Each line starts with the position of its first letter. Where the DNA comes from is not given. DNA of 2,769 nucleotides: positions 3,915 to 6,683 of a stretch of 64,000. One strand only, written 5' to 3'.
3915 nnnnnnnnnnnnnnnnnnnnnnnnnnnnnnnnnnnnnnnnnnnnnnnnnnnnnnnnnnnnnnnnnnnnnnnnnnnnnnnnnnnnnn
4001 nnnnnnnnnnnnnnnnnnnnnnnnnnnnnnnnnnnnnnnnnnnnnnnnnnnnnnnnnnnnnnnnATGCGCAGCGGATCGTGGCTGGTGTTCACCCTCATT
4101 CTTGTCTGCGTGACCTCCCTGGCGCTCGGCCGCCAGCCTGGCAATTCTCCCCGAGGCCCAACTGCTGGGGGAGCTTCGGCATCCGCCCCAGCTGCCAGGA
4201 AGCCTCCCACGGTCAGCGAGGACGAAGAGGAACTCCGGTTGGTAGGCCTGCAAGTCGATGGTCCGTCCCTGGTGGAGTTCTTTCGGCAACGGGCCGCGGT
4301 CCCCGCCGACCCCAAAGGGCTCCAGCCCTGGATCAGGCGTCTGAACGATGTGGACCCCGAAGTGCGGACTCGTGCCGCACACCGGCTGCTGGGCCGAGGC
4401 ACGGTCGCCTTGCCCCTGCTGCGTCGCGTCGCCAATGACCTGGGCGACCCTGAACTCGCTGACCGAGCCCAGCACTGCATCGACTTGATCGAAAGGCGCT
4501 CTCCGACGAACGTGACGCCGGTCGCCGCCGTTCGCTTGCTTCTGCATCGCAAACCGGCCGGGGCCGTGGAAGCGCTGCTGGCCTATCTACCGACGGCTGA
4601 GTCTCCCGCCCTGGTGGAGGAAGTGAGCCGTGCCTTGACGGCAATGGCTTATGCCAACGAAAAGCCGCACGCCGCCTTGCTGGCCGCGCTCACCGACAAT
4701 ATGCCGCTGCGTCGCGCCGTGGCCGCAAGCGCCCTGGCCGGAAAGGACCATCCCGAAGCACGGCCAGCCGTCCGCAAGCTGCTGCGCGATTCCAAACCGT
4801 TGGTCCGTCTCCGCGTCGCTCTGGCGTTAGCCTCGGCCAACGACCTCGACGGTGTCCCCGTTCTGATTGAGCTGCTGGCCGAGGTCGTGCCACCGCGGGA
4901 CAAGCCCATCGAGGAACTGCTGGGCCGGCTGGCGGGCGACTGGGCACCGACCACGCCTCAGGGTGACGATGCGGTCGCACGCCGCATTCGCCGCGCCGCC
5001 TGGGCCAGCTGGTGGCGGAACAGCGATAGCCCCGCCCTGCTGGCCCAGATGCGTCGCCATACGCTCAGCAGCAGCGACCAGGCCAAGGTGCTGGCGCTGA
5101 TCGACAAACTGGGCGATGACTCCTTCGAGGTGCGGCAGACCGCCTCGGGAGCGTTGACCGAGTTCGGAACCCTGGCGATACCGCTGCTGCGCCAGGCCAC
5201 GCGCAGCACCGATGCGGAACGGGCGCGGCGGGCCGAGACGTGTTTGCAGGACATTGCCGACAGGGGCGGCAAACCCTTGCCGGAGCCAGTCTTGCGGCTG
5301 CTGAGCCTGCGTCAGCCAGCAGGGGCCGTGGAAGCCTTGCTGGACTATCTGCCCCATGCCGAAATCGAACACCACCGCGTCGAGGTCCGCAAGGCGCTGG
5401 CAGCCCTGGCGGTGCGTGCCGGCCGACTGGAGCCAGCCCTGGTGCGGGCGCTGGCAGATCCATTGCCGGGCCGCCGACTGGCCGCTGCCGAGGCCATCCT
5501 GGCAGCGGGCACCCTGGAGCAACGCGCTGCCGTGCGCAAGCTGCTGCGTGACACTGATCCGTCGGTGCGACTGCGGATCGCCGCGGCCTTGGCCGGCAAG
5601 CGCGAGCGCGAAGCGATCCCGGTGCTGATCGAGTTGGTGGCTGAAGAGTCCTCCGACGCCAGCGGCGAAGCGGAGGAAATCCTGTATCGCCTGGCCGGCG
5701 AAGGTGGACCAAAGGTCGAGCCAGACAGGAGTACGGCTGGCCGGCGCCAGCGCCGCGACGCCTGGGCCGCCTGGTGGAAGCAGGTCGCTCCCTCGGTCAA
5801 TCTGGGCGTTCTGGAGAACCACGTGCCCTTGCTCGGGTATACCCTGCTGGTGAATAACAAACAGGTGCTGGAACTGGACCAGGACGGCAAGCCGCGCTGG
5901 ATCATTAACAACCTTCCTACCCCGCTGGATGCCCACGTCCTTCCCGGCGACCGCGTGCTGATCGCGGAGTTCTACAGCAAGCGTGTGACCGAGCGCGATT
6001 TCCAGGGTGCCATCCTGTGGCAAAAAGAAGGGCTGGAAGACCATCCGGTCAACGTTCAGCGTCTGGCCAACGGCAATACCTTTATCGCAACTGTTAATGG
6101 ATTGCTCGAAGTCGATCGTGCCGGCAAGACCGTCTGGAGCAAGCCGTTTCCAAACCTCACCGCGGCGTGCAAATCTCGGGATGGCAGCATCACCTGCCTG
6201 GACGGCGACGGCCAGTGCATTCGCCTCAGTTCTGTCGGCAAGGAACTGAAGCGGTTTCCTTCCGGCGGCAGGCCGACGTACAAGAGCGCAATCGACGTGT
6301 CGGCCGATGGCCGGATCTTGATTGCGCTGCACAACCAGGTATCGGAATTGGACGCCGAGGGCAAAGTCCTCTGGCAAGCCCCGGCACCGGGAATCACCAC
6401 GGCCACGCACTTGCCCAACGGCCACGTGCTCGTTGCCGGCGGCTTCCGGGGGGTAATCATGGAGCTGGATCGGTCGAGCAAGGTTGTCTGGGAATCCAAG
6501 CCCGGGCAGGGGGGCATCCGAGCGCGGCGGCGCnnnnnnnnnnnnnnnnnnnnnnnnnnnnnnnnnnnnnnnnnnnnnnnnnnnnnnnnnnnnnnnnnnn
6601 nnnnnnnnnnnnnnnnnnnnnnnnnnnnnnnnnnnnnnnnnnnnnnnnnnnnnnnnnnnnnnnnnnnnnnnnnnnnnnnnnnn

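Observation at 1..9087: Head-to-tail array of four paralogous secreted HEAT + PQQ-propeller proteins with conserved spacers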

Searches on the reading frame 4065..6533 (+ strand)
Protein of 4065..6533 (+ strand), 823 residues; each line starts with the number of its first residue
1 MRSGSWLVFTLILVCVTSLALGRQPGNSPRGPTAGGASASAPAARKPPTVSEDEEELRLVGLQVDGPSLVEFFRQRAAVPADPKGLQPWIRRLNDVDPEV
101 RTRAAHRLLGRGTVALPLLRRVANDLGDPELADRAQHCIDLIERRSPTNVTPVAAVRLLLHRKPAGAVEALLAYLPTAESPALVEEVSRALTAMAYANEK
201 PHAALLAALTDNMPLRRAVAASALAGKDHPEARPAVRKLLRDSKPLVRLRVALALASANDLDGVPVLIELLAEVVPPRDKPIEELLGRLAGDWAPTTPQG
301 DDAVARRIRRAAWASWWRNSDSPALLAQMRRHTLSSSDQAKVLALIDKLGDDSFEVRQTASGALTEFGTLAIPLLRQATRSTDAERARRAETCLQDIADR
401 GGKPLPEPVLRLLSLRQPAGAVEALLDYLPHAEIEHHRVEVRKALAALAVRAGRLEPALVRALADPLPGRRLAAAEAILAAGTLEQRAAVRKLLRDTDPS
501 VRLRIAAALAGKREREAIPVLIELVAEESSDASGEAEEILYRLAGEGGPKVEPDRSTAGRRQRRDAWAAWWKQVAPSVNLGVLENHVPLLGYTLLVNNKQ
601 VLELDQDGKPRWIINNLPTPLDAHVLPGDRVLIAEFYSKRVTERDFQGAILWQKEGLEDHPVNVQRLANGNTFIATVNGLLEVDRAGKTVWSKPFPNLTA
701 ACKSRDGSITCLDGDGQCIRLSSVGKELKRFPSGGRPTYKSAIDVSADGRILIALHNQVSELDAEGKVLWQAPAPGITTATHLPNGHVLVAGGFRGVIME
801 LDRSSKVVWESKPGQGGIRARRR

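Call 10: search_protein_families(library=pfam, proteins=[window:4065-6533:+], max_evalue=0.1)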
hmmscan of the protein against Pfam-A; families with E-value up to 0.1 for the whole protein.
window:4065-6533:+ (823 aa): 6 families
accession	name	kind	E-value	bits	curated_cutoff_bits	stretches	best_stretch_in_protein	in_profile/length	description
PF13646.12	HEAT_2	-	7.3e-26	90.7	27.7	4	204-273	3-73/88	HEAT repeats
PF02985.28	HEAT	-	1.7e-09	37.5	23.5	0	234-256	3-25/31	HEAT repeat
PF13360.13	PQQ_2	-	1e-06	29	27.6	1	757-814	3-62/233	Outer membrane protein assembly factor BamB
PF22701.2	Mala_s_1-like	-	0.00048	20.4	27.5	1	692-806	59-161/195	Mal s 1 allergenic protein-like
PF14269.12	Arylsulfotran_2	-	0.032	14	27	0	782-811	269-298/301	Arylsulfotransferase (ASST)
PF05935.17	Arylsulfotrans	-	0.086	12.3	24.2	0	643-697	32-88/374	Arylsulfotransferase (ASST)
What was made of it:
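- Closest known: PBS-lyase-type HEAT repeat proteins. Same: The N-terminal 540 residues match HEAT_2 well above the cut-off (call 10).
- Closest known: Six-bladed NHL / YWTD / PQQ_2-type beta-propellers. Same: PQQ_2 is above its Pfam cut-off (call 10).
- Arylsulfotran_2 and Arylsulfotrans give sub-threshold Pfam hits in the window proteins (call 10).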

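Call 11: search_protein_families(library=ncbifam, proteins=[window:4065-6533:+], max_evalue=0.1)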
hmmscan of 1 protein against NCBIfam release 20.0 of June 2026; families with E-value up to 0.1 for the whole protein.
window:4065-6533:+ (823 aa): 4 families
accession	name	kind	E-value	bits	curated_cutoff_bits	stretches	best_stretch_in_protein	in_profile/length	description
NF010374.0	PRK13800.1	equivalog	0.00012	20.5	1196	2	344-545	657-868/898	fumarate reductase/succinate dehydrogenase flavoprotein subunit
TIGR02270.1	TIGR02270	subfamily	0.00024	20.3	206.8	1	167-273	55-158/410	TIGR02270 family protein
NF045915.1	PhycobilmeDegNblB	equivalog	0.00051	19.6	300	0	471-536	144-212/214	phycobilisome degradation protein NblB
NF007244.0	PRK09687.1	equivalog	0.0016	17.8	275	0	499-531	143-175/285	putative lyase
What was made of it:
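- On PQQ-dependent dehydrogenases: No dehydrogenase family hit was found (calls 10, 11).
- Tried and rejected: NCBIfam gave only far-sub-threshold HEAT hits (call 11).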
